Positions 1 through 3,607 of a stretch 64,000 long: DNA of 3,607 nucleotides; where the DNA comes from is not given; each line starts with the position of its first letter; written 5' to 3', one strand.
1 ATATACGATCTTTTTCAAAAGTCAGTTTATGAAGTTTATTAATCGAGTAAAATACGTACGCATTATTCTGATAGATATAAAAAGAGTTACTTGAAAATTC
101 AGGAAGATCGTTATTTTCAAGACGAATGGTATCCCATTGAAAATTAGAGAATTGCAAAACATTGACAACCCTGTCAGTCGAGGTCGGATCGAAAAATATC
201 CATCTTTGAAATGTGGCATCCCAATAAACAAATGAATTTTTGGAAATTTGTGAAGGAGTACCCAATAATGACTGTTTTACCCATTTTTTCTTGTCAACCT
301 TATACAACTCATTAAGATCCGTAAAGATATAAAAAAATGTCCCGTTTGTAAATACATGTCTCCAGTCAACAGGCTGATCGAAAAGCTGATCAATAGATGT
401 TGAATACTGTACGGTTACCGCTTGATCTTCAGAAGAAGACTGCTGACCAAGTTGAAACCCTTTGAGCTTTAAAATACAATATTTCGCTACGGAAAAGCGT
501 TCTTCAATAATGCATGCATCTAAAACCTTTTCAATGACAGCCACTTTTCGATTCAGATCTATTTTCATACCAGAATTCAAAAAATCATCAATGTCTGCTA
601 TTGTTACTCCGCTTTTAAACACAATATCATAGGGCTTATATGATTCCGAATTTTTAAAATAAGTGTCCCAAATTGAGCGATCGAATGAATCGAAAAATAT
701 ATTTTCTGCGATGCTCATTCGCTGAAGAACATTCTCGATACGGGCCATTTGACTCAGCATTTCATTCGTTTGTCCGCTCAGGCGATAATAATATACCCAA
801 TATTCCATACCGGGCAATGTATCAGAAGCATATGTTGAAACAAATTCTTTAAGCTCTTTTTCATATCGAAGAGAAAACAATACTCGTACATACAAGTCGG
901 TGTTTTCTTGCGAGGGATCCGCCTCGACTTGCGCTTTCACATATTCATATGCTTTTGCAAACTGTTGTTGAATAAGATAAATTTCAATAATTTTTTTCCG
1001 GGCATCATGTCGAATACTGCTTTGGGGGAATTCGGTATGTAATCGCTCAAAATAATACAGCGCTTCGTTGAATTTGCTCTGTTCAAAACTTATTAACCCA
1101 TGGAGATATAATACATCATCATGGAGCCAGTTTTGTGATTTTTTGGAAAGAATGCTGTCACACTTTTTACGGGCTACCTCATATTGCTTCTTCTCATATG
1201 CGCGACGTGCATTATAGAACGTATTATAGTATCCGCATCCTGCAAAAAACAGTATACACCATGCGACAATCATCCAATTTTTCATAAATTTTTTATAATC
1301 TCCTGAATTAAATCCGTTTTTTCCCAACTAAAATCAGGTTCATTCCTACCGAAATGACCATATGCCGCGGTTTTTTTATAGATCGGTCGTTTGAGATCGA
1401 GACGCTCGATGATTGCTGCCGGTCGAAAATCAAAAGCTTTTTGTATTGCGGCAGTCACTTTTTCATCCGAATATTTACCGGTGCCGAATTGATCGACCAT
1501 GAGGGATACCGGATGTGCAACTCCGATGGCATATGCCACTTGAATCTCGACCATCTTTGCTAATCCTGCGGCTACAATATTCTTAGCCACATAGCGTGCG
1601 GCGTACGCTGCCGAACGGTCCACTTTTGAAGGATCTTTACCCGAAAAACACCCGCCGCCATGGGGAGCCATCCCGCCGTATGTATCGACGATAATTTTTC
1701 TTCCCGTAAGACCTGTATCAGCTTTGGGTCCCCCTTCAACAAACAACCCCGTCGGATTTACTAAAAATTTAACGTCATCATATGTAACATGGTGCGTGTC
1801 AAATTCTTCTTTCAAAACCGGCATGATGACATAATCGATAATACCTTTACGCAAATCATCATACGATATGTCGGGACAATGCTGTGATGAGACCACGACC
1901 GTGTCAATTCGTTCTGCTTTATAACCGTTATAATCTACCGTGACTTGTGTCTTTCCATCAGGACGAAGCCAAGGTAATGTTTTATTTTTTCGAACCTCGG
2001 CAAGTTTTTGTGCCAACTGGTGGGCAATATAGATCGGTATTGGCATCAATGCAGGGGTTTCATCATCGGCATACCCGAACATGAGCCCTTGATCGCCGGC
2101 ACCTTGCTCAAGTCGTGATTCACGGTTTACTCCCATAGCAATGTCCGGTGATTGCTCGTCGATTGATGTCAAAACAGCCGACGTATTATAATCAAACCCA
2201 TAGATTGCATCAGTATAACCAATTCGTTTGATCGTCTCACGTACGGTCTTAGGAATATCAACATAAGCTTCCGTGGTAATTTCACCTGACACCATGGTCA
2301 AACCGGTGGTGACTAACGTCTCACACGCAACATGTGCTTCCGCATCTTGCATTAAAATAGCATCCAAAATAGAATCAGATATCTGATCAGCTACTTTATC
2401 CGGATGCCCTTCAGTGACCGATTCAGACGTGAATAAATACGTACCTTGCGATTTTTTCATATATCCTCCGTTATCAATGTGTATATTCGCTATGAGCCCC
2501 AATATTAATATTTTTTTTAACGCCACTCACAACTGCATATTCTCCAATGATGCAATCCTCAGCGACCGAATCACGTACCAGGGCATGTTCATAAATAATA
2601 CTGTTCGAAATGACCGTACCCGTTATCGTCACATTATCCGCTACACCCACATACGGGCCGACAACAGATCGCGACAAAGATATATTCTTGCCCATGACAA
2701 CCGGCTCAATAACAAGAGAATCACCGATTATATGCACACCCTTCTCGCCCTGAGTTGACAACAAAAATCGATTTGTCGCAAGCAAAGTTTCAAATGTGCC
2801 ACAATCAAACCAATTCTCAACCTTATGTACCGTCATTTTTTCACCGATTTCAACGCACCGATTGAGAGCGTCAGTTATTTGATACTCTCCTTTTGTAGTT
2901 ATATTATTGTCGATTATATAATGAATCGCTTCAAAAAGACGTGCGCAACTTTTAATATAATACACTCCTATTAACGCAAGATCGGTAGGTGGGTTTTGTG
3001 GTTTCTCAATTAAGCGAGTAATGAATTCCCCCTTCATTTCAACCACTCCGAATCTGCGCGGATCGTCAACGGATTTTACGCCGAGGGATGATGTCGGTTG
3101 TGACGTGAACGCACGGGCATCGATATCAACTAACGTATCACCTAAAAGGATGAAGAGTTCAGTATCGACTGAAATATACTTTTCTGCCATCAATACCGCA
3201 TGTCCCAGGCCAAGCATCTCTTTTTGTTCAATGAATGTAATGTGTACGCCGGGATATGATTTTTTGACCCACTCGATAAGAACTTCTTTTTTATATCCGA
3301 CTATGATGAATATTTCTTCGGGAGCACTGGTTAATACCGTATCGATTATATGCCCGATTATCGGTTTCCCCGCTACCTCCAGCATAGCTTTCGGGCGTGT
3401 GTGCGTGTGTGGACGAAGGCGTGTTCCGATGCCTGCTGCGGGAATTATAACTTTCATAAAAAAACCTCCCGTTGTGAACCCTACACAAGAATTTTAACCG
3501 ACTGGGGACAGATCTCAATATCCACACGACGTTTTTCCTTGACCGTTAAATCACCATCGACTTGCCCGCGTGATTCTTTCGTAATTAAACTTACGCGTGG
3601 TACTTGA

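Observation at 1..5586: Operon coupling an SPT-like alpha-oxoamine synthase, a DAGK-family lipid kinase, a sugar-phosphate nucleotidyltransferase and MetK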

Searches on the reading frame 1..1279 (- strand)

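Call 6: search_protein_families(library=pfam, proteins=[window:1-1279:-])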
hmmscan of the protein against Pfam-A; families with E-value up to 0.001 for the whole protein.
window:1-1279:- (426 aa): 1 family
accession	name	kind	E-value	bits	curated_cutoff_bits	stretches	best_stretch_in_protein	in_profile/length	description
PF13525.12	YfiO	-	0.00011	22.5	25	1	55-187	6-142/203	Outer membrane lipoprotein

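Call 7: search_protein_families(library=ncbifam, proteins=[window:1-1279:-])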
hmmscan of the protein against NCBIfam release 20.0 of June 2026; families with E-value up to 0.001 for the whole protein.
window:1-1279:- (426 aa): 3 families
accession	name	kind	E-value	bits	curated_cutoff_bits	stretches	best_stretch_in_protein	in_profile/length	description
TIGR02917.1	PEP_TPR_lipo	equivalog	6.3e-06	24.4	312.2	1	21-122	265-360/899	XrtA/PEP-CTERM system TPR-repeat protein PrsT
TIGR02795.1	tol_pal_ybgF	equivalog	5.6e-05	23.7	90.1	1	23-120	8-105/119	tol-pal system protein YbgF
TIGR03302.1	OM_YfiO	subfamily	0.00018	21.1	81.4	1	27-100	80-161/239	outer membrane protein assembly factor BamD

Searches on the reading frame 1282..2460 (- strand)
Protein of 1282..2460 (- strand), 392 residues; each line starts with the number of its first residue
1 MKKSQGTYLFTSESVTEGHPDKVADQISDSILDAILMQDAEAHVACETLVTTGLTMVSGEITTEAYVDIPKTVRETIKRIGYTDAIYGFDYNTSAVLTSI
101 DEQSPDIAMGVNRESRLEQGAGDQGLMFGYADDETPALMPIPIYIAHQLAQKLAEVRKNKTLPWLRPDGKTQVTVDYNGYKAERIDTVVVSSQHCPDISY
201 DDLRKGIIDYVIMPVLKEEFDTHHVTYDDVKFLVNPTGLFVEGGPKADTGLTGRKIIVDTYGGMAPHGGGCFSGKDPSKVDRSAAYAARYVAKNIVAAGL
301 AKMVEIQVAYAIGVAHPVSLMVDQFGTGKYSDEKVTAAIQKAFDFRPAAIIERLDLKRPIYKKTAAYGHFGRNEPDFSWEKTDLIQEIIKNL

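Call 6: search_protein_families(library=pfam, proteins=[window:1282-2460:-])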
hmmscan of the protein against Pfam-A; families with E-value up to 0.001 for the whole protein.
window:1282-2460:- (392 aa): 3 families
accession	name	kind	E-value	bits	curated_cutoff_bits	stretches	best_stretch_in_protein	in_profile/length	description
PF02773.21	S-AdoMet_synt_C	-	4.8e-69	231.1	25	1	243-381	2-138/138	S-adenosylmethionine synthetase, C-terminal domain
PF02772.21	S-AdoMet_synt_M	-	2.2e-45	154.1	29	1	118-240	1-120/120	S-adenosylmethionine synthetase, central domain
PF00438.25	S-AdoMet_synt_N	-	1.1e-43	148.3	33.1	1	8-105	2-99/99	S-adenosylmethionine synthetase, N-terminal domain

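Call 7: search_protein_families(library=ncbifam, proteins=[window:1282-2460:-])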
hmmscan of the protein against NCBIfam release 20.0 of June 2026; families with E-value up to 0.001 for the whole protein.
window:1282-2460:- (392 aa): 1 family
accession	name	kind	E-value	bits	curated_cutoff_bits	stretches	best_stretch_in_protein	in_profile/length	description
TIGR01034.1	metK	equivalog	4.3e-175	582.1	309.4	1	9-388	1-373/377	methionine adenosyltransferase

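Call 48: search_protein_families(library=ncbifam, proteins=[L084:14263-16425:+], max_evalue=0.01)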
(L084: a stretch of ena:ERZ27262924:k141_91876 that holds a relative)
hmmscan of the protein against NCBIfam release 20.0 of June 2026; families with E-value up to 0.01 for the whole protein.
L084:14263-16425:+ (720 aa): 3 families
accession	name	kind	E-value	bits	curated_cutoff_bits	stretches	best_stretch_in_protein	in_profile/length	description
TIGR02917.1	PEP_TPR_lipo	equivalog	6.3e-06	24.3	312.2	1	23-124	265-360/899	XrtA/PEP-CTERM system TPR-repeat protein PrsT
TIGR02795.1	tol_pal_ybgF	equivalog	0.00017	22.1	90.1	1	25-122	8-105/119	tol-pal system protein YbgF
TIGR03302.1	OM_YfiO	subfamily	0.0012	18.4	81.4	1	29-102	80-161/239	outer membrane protein assembly factor BamD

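Call 49: search_protein_families(library=pfam, proteins=[L084:14263-16425:+], max_evalue=0.01)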
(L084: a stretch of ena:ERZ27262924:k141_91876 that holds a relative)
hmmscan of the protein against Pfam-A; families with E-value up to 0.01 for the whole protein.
L084:14263-16425:+ (720 aa): 8 families
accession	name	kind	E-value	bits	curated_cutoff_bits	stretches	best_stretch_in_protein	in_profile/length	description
PF13174.12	TPR_6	-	1e-06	29.4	26.3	0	57-89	1-33/33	Tetratricopeptide repeat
PF14559.12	TPR_19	-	0.00017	22.3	25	1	67-125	2-57/68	Tetratricopeptide repeat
PF13525.12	YfiO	-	0.00028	21.2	25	1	57-189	6-142/203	Outer membrane lipoprotein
PF12895.13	ANAPC3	-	0.00051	20.7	27.2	0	69-139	2-69/82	Anaphase-promoting complex, cyclosome, subunit 3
PF13428.12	TPR_14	-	0.0018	19.2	23.5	0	95-127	3-35/44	Tetratricopeptide repeat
PF13432.12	TPR_16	-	0.0018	19.1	32.7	0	646-701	7-62/65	Tetratricopeptide repeat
PF13181.12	TPR_8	-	0.0028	18.1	25.7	0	671-701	3-32/34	Tetratricopeptide repeat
PF07719.23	TPR_2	-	0.0067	16.9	27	0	63-88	8-33/34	Tetratricopeptide repeat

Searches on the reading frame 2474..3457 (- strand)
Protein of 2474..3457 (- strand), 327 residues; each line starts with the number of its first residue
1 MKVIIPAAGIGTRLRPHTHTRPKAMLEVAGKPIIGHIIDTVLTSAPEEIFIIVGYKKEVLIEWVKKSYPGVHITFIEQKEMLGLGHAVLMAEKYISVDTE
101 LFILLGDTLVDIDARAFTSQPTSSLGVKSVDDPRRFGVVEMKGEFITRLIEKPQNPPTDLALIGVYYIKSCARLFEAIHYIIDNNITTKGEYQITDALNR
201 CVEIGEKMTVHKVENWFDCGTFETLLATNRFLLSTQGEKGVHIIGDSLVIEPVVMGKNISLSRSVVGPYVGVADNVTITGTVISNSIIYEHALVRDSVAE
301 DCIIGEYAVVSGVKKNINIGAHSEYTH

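Call 6: search_protein_families(library=pfam, proteins=[window:2474-3457:-])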
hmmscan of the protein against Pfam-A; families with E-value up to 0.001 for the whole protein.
window:2474-3457:- (327 aa): 3 families
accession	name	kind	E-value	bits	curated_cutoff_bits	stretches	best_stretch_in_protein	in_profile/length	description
PF00483.29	NTP_transferase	-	2e-31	109.9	21.2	1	2-233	1-243/245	Nucleotidyl transferase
PF12804.13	NTP_transf_3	-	2.9e-08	34.5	27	1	3-108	1-96/160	MobA-like NTP transferase domain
PF01128.25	IspD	-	8.5e-06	26.1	27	1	1-56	1-53/221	2-C-methyl-D-erythritol 4-phosphate cytidylyltransferase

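Call 7: search_protein_families(library=ncbifam, proteins=[window:2474-3457:-])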
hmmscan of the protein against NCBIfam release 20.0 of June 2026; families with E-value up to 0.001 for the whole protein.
window:2474-3457:- (327 aa): 38 families (the best 25 are shown)
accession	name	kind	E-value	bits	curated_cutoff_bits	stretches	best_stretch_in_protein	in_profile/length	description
TIGR01208.1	rmlA_long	equivalog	2.2e-65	220.9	320.25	1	2-315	1-336/353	glucose-1-phosphate thymidylyltransferase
TIGR03992.1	Arch_glmU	subfamily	4.9e-52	177.1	292.1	1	1-276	1-273/393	bifunctional sugar-1-phosphate nucleotidylyltransferase/acetyltransferase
NF041313.1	UDPGP_AglF_Halo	equivalog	2.3e-43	148.3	400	1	1-216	1-217/234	UTP--glucose-1-phosphate uridylyltransferase AglF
TIGR01099.1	galU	equivalog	4.4e-35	121.5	326.8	2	56-225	79-258/261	UTP--glucose-1-phosphate uridylyltransferase GalU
NF041173.1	Sug_nt_acttase_Thmprot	equivalog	8e-35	120.5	600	1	1-290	1-289/405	bifunctional sugar-1-phosphate nucleotidylyltransferase/acetyltransferase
NF052502.1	man1P_GTase_Rv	exception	4.3e-26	91.6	440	1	4-325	4-330/352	mannose-1-phosphate guanylyltransferase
TIGR01173.1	glmU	equivalog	4.4e-26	91.7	366.85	1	1-310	1-329/452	bifunctional UDP-N-acetylglucosamine diphosphorylase/glucosamine-1-phosphate N-acetyltransferase GlmU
TIGR01207.1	rmlA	equivalog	2.8e-23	82.4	360.65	1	2-243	1-247/286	glucose-1-phosphate thymidylyltransferase RfbA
NF010933.0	PRK14353.1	equivalog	6.7e-22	77.7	505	1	3-310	8-318/453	bifunctional UDP-N-acetylglucosamine diphosphorylase/glucosamine-1-phosphate N-acetyltransferase GlmU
NF010934.1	PRK14354.1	equivalog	1.1e-21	76.9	450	1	3-310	2-322/447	bifunctional UDP-N-acetylglucosamine diphosphorylase/glucosamine-1-phosphate N-acetyltransferase GlmU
NF010937.0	PRK14357.1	equivalog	1.8e-21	76.6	658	1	1-310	1-288/448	bifunctional UDP-N-acetylglucosamine diphosphorylase/glucosamine-1-phosphate N-acetyltransferase GlmU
NF049965.1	GlMnHpPGnyltfHddC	equivalog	1.9e-21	76.7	300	1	1-170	1-169/221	D-glycero-D-manno-heptose 1-phosphate guanosyltransferase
NF010939.0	PRK14359.1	equivalog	1e-18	67.2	592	1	2-310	4-307/430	bifunctional UDP-N-acetylglucosamine diphosphorylase/glucosamine-1-phosphate N-acetyltransferase GlmU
NF006986.0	PRK09451.1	equivalog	1.8e-18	66.6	725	1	1-311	6-327/456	bifunctional UDP-N-acetylglucosamine diphosphorylase/glucosamine-1-phosphate N-acetyltransferase GlmU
NF010940.0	PRK14360.1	equivalog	3.7e-18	65.3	602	1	2-310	3-322/452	bifunctional UDP-N-acetylglucosamine diphosphorylase/glucosamine-1-phosphate N-acetyltransferase GlmU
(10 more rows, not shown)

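Call 47: search_solved_structures(query=window:2474-3457:-, show_alignments=1)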
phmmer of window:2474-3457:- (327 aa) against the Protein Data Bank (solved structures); distinct sequences matched with E-value up to 0.001: 74 (the best 60 are shown).
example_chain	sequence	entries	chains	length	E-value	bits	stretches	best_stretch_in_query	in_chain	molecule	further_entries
2ggo_A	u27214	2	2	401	5.7e-22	81.5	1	1-250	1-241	401aa long hypothetical glucose-1-phosphate thymidylyltransferase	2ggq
5z09_A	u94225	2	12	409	1e-21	80.7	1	1-250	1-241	Dual sugar-1-phosphate nucleotidylyltransferase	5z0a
5vct_A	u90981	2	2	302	5.6e-21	78.2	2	58-233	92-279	UTP--glucose-1-phosphate uridylyltransferase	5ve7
7o2n_A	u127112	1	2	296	1.4e-20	76.9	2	71-200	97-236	Probable UTP--glucose-1-phosphate uridylyltransferase YngB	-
7b1r_A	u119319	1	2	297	1.4e-20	76.9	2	71-200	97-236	Probable UTP--glucose-1-phosphate uridylyltransferase YngB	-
3hl3_A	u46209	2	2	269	2.2e-20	76.3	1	1-230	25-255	Glucose-1-phosphate thymidylyltransferase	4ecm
5j49_A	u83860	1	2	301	2.2e-20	76.3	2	57-232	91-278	UTP--glucose-1-phosphate uridylyltransferase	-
5i1f_A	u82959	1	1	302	5.3e-19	71.7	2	57-232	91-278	UTP--glucose-1-phosphate uridylyltransferase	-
4ho0_A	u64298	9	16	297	7.1e-19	71.3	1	1-237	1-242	Glucose-1-phosphate thymidylyltransferase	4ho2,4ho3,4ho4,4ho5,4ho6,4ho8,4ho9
9o90_A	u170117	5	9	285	1.3e-18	70.5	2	45-222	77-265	UTP--glucose-1-phosphate uridylyltransferase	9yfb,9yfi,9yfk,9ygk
3fww_A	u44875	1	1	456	4.2e-18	68.8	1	1-302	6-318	Bifunctional protein glmU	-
4fce_A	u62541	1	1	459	4.3e-18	68.8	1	1-302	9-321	Bifunctional protein GlmU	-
7d72_K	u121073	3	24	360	6.3e-18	68.2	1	1-308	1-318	Mannose-1-phosphate guanyltransferase beta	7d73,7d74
5ify_A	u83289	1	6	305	1.1e-17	67.4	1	2-243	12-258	Glucose-1-phosphate thymidylyltransferase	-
1fxo_A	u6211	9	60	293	1.9e-17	66.6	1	2-243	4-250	GLUCOSE-1-PHOSPHATE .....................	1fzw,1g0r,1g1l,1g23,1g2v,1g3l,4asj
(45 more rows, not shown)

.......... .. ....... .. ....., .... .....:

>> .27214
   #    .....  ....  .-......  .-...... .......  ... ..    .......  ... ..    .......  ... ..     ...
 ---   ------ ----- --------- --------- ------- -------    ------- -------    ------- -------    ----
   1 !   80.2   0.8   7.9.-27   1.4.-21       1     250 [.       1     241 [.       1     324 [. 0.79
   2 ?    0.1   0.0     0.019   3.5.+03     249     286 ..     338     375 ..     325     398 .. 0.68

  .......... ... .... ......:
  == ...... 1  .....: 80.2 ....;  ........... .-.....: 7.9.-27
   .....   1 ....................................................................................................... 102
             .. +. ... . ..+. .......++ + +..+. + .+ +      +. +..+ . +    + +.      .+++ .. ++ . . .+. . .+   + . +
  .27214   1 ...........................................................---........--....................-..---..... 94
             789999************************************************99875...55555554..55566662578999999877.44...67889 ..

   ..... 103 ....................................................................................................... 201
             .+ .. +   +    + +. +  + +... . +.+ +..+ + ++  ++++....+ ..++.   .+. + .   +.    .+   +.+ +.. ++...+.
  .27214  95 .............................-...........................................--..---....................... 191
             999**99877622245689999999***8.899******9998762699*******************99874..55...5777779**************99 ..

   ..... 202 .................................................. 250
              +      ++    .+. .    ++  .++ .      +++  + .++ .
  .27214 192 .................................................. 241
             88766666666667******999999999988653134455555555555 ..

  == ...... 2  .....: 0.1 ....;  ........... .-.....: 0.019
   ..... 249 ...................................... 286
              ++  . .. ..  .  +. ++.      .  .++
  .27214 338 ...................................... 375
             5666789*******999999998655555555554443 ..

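Call 48: search_protein_families(library=ncbifam, proteins=[L084:14263-16425:+], max_evalue=0.01)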
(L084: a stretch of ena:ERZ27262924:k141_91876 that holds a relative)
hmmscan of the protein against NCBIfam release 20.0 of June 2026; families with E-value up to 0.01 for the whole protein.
L084:14263-16425:+ (720 aa): 3 families
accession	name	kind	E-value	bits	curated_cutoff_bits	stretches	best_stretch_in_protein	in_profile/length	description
TIGR02917.1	PEP_TPR_lipo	equivalog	6.3e-06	24.3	312.2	1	23-124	265-360/899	XrtA/PEP-CTERM system TPR-repeat protein PrsT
TIGR02795.1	tol_pal_ybgF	equivalog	0.00017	22.1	90.1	1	25-122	8-105/119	tol-pal system protein YbgF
TIGR03302.1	OM_YfiO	subfamily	0.0012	18.4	81.4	1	29-102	80-161/239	outer membrane protein assembly factor BamD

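Call 49: search_protein_families(library=pfam, proteins=[L084:14263-16425:+], max_evalue=0.01)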
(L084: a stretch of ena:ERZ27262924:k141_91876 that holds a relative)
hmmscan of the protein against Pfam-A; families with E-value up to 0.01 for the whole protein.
L084:14263-16425:+ (720 aa): 8 families
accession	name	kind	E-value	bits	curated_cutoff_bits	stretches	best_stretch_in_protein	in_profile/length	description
PF13174.12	TPR_6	-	1e-06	29.4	26.3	0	57-89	1-33/33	Tetratricopeptide repeat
PF14559.12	TPR_19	-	0.00017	22.3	25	1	67-125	2-57/68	Tetratricopeptide repeat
PF13525.12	YfiO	-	0.00028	21.2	25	1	57-189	6-142/203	Outer membrane lipoprotein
PF12895.13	ANAPC3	-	0.00051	20.7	27.2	0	69-139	2-69/82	Anaphase-promoting complex, cyclosome, subunit 3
PF13428.12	TPR_14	-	0.0018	19.2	23.5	0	95-127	3-35/44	Tetratricopeptide repeat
PF13432.12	TPR_16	-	0.0018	19.1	32.7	0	646-701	7-62/65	Tetratricopeptide repeat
PF13181.12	TPR_8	-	0.0028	18.1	25.7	0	671-701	3-32/34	Tetratricopeptide repeat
PF07719.23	TPR_2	-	0.0067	16.9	27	0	63-88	8-33/34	Tetratricopeptide repeat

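Call 88: search_protein_representatives(protein=window:2474-3457:-)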
Query: 327 residues. Proteins with E-value up to 0.001 (for the whole library): 31897; up to 1e-10: 6419; up to 1e-30: 584. The best 150 are listed.
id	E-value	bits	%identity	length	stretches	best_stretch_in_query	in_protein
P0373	1.3e-107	376.0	56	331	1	1-322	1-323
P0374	3.2e-84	299.2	47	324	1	1-324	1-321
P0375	6.8e-84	298.1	42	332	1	1-324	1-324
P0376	7.6e-84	298.0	50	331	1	1-310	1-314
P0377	1.1e-81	290.9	46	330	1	1-326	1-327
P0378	4.3e-81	288.9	42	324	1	1-326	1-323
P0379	8.1e-81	288.0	44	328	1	1-324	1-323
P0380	4.4e-80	285.6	45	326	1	1-322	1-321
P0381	5.8e-79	281.9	40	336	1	3-324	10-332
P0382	5.9e-79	281.9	44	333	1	1-324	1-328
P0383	1.1e-78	281.0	42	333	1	1-324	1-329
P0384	6.2e-78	278.5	40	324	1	1-325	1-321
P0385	2.4e-77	276.6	42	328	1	1-320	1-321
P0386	2.9e-77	276.3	45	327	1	1-325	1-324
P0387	2.9e-77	276.3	40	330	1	1-325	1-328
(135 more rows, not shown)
